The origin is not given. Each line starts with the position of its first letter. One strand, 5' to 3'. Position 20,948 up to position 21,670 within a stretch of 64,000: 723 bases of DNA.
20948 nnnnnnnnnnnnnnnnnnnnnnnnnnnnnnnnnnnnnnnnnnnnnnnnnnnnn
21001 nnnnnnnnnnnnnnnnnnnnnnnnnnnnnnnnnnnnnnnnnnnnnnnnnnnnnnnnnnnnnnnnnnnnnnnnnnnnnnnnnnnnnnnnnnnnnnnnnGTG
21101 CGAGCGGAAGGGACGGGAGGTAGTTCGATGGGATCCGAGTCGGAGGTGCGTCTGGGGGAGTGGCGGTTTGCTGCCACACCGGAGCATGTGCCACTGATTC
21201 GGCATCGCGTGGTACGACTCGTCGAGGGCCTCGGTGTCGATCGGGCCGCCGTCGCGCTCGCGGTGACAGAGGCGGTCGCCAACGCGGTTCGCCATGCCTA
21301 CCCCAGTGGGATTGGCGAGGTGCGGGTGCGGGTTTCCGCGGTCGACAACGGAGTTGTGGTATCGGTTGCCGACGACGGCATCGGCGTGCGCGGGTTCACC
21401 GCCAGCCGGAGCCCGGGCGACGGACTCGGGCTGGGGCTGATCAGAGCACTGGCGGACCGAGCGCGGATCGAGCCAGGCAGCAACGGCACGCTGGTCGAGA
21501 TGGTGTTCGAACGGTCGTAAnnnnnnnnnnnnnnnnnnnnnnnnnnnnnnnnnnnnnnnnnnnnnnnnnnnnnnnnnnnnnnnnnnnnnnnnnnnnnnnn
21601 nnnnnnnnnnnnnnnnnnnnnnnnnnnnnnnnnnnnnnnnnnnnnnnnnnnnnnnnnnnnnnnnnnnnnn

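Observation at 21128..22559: Kinase-STAS-kinase partner-switching module with no sigma factor or phosphatase nearby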

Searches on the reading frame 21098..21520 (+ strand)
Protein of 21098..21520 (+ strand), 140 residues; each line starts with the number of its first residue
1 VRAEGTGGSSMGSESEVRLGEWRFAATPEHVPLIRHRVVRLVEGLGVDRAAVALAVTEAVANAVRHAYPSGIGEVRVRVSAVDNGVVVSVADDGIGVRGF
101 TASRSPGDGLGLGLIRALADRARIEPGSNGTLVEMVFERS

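Call 3: search_protein_families(library=pfam, proteins=[window:21098-21520:+], max_evalue=0.01)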
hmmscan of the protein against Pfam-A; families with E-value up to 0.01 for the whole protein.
window:21098-21520:+ (140 aa): 2 families
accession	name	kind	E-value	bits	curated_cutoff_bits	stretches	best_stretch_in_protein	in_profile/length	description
PF13581.12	HATPase_c_2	-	8.1e-22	78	27.4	1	24-136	1-126/127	Histidine kinase-like ATPase domain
PF02518.31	HATPase_c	-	9e-10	39.4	26.4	1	48-123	2-92/111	Histidine kinase-, DNA gyrase B-, and HSP90-like ATPase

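Call 4: search_protein_families(library=ncbifam, proteins=[window:21098-21520:+], max_evalue=0.01)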
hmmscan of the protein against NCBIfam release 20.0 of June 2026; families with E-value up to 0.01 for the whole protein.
window:21098-21520:+ (140 aa): 15 families
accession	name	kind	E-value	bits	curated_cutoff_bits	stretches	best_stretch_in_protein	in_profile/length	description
NF041045.1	RsbA_anti_sig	subfamily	2.7e-12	46.6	210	1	26-137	186-302/303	anti-sigma factor RsbA family regulatory protein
NF003144.0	PRK04069.1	equivalog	6.6e-11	41.9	145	1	21-98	9-90/161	anti-sigma B factor RsbW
TIGR01925.2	spIIAB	equivalog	1.8e-10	40.8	135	1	23-136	6-133/137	anti-sigma F factor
TIGR01924.1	rsbW_low_gc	equivalog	2.5e-08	33.5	155.05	1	21-95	9-87/159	anti-sigma B factor RsbW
NF051872.1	HisKinPhyk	equivalog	8.3e-08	31.2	750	1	50-137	448-536/537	sensor histidine kinase PhyK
NF008184.0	PRK10935.1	equivalog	5.7e-05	21.9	553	1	56-137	476-557/565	nitrate/nitrite two-component system sensor histidine kinase NarQ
TIGR02966.1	phoR_proteo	equivalog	0.00036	19.6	334.2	1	50-98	228-274/333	phosphate regulon sensor histidine kinase PhoR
NF007896.0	PRK10600.1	equivalog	0.0006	18.6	578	1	56-110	503-553/598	nitrate/nitrite two-component system sensor histidine kinase NarX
NF052443.1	SensHisKinMctS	equivalog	0.00085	17.8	700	1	52-115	360-420/457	two-component system sensor histidine kinase MctS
NF046044.1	PnpS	equivalog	0.0021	17.1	400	1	55-99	289-331/390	two-component system histidine kinase PnpS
NF047322.1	HK_morpho_MacS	equivalog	0.0025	17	300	1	51-109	275-331/367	MacS family sensor histidine kinase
NF041735.1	hist_kin_RppB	equivalog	0.0047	15.8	400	0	56-98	338-378/438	two-component system sensor histidine kinase RppB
NF047405.1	SensHisKinSapS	equivalog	0.0052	16.2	550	1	48-99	224-273/341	two-component system sensor histidine kinase SapS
NF007004.0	PRK09467.1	equivalog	0.0064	15.3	415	0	52-115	331-407/440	two-component system sensor histidine kinase EnvZ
NF007007.0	PRK09470.1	equivalog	0.0089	15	486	0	56-98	356-398/463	envelope stress sensor histidine kinase CpxA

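Call 18: find_homologous_proteins(query=window:21128-21517:+, max_evalue=0.00001)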
Query window:21128-21517:+ (130 aa): 24 proteins with E <= 0.00001 among 378 candidates.
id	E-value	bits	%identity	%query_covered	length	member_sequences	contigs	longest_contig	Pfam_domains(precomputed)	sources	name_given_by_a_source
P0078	2.1e-74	265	100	100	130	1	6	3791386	PF13581.13,PF02518.32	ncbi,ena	-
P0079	3.3e-61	223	85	100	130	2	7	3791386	PF13581.13,PF02518.32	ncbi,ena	-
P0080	1.4e-60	221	85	100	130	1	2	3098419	PF13581.13,PF02518.32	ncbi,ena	-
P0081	2.0e-58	214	82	100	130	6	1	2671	PF13581.13,PF02518.32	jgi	jgi:anti-sigma regulatory factor (Ser/Thr protein kinase)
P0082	2.8e-55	204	78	100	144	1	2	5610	PF13581.13,PF02518.32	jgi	jgi:anti-sigma regulatory factor (Ser/Thr protein kinase)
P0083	1.3e-50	189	74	100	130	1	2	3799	PF13581.13,PF02518.32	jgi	jgi:anti-sigma regulatory factor (Ser/Thr protein kinase)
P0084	4.4e-50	187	75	99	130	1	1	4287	PF13581.13,PF02518.32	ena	-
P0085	7.0e-50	186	75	99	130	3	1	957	PF13581.13,PF02518.32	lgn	-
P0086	1.5e-46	175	71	99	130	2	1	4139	PF13581.13,PF02518.32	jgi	jgi:anti-sigma regulatory factor (Ser/Thr protein kinase)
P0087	1.5e-45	172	71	99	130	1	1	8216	PF13581.13,PF02518.32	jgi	jgi:anti-sigma regulatory factor (Ser/Thr protein kinase)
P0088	2.8e-45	171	70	99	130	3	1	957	PF13581.13,PF02518.32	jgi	jgi:anti-sigma regulatory factor (Ser/Thr protein kinase)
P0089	1.5e-36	143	76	82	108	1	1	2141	PF13581.13,PF02518.32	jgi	jgi:anti-sigma regulatory factor (Ser/Thr protein kinase)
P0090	3.2e-27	113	53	92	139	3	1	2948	PF13581.13,PF02518.32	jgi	jgi:anti-sigma regulatory factor (Ser/Thr protein kinase)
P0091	2.3e-15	75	73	45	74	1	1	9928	PF13581.13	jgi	jgi:hypothetical protein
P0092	8.1e-13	66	42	88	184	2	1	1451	PF13581.13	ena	-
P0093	8.4e-13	66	42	84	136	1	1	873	PF13581.13,PF02518.32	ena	-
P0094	3.1e-11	61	43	96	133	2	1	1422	PF13581.13,PF02518.32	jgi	jgi:anti-sigma regulatory factor (Ser/Thr protein kinase)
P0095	2.3e-10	59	43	86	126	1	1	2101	PF13581.13,PF02518.32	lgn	-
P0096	5.5e-10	57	41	81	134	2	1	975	PF13581.13,PF02518.32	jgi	jgi:serine/threonine-protein kinase RsbW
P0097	1.7e-9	56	46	68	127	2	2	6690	PF13581.13,PF02518.32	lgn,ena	-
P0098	1.0e-8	53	42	76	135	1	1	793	PF13581.13,PF02518.32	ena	-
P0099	1.4e-8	53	39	88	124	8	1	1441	PF13581.13,PF02518.32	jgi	jgi:serine/threonine-protein kinase RsbW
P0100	2.5e-8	52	44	68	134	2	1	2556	PF13581.13,PF02518.32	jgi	jgi:serine/threonine-protein kinase RsbW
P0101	8.7e-7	47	39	81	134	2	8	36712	PF13581.13,PF02518.32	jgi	jgi:serine/threonine-protein kinase RsbW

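Call 19: search_solved_structures(query=window:21128-21517:+, max_evalue=0.01, show_alignments=2)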
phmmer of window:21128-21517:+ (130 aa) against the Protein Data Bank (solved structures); distinct sequences matched with E-value up to 0.01: 10.
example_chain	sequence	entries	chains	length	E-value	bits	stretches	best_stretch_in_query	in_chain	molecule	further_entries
6m36_A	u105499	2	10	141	2.9e-07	33.9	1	11-119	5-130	Serine-protein kinase RsbW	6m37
3ke6_A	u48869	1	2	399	0.00053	23.4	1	38-125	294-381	Protein Rv1364c/MT1410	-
1tid_A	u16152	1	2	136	0.0011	22.4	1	14-96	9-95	Anti-sigma F factor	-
1th8_A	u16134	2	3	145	0.0012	22.2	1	14-96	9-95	Anti-sigma F factor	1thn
1til_A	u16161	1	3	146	0.0013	22.2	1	14-96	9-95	Anti-sigma F factor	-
1l0o_A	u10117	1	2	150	0.0014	22.1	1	15-96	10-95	Anti-sigma F factor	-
3zxq_A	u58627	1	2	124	0.0025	21.2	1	44-91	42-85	HYPOXIA SENSOR HISTIDINE KINASE RESPONSE REGULATOR DOST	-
3zxo_A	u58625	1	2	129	0.0032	20.9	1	38-93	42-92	REDOX SENSOR HISTIDINE KINASE RESPONSE REGULATOR DEVS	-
8sbm_A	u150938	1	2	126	0.0034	20.8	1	38-93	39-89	GAF domain-containing protein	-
4r39_A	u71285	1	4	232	0.008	19.6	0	41-124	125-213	Blue-light-activated histidine kinase 2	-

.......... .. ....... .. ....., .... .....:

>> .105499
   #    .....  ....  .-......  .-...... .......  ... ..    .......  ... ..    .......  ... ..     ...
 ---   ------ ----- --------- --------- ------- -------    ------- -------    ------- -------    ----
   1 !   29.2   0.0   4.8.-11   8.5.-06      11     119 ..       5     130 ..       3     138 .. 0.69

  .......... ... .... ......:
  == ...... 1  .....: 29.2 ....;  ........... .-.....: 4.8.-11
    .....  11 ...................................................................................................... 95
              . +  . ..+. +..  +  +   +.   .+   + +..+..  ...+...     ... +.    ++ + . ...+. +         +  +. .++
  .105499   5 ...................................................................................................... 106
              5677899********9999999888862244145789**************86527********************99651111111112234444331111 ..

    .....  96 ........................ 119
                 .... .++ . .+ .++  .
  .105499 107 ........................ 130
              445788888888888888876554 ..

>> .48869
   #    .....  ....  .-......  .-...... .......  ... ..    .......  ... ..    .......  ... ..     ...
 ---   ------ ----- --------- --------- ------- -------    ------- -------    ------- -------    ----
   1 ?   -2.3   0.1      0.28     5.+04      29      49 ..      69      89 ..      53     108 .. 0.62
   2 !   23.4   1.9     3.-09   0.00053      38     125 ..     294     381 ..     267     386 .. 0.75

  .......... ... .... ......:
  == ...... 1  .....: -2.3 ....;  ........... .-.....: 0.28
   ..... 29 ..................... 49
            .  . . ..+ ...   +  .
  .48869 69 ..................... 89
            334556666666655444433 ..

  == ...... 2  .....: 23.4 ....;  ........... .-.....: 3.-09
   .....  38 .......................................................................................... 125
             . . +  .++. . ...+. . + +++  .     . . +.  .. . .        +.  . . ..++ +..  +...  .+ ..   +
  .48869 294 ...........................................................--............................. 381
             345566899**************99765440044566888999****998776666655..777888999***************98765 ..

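Call 30: find_encoding_contigs(protein=P0087, flank=8000, max_places=1)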
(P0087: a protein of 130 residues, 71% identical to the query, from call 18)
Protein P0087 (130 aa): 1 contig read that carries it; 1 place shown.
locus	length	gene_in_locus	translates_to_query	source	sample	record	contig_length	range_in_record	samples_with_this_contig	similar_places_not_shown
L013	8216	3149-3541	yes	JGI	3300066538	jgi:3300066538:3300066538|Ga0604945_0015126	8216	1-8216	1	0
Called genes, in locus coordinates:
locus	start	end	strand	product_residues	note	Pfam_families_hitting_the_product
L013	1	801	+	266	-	?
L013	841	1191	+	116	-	-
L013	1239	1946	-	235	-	PF00903:Glyoxalase (weak)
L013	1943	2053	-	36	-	PF01451:LMWPc (weak)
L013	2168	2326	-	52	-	PF04964:Flp_Fap (weak)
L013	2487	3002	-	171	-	-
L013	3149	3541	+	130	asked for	PF13581:HATPase_c_2, PF02518:HATPase_c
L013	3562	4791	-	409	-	PF00324:AA_permease, PF13520:AA_permease_2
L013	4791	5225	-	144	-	PF13520:AA_permease_2, PF00324:AA_permease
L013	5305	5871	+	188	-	PF04140:ICMT, PF04191:PEMT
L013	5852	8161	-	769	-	PF09586:YfhO (weak)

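Call 47: find_encoding_contigs(protein=P0090, flank=3000, max_places=3)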
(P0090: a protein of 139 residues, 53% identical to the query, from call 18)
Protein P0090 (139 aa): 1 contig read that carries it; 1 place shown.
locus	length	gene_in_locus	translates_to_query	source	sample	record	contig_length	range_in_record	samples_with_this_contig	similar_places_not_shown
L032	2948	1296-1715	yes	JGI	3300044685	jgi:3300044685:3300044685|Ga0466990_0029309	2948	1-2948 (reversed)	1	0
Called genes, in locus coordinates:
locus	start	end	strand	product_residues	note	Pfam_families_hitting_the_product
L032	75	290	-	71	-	-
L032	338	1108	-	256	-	PF02308:MgtC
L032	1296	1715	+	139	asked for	PF13581:HATPase_c_2, PF02518:HATPase_c (weak)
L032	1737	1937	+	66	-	PF05532:CsbD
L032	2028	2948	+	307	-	?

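Call 48: find_encoding_contigs(protein=P0086, flank=4000, max_places=3)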
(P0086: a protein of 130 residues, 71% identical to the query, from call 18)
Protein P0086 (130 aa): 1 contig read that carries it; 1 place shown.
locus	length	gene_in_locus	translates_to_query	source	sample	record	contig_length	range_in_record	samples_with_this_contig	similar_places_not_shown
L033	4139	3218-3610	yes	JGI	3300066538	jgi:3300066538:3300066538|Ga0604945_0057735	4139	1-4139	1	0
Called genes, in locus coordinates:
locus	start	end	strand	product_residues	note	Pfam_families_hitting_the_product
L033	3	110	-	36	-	?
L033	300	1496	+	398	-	-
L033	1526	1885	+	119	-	-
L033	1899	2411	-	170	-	-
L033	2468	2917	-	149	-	PF00903:Glyoxalase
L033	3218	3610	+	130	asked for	PF13581:HATPase_c_2, PF02518:HATPase_c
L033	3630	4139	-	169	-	?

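Call 57: search_protein_families(library=pfam, proteins=[L032:2028-2948:+], max_evalue=0.001)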
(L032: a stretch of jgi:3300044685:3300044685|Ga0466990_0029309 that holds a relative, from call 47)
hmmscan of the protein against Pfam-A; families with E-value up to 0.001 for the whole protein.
L032:2028-2948:+ (307 aa): 1 family
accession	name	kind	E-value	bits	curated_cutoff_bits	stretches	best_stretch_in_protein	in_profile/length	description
PF07228.17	SpoIIE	-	7.5e-30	104.7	25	1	168-307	2-137/192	Stage II sporulation protein E (SpoIIE)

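Call 83: predict_structure(alignment_id=A8)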
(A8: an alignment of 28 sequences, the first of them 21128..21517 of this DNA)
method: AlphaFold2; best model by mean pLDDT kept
length: 130 residues; sequences in the alignment: 28
mean_pLDDT: 85.1   pTM: 0.81
mean pLDDT of the five models: 85.1, 84.8, 84.4, 82.0, 79.7
residues with pLDDT >= 90: 76; 70-90: 34; 50-70: 12; < 50: 8
segments of 3 or more residues with pLDDT < 50: 92-97
pLDDT, mean of each block of 10 residues (from residue 1): 71 94 97 95 95 85 91 94 72 48 86 84 93
secondary structure, 60 per line:
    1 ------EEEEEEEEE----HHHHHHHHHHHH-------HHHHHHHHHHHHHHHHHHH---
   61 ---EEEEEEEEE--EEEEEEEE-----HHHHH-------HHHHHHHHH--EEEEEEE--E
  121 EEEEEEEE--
elements in order: E7-15 H20-31 H39-57 E64-72 E75-82 H88-92 H100-108 E111-117 E120-128
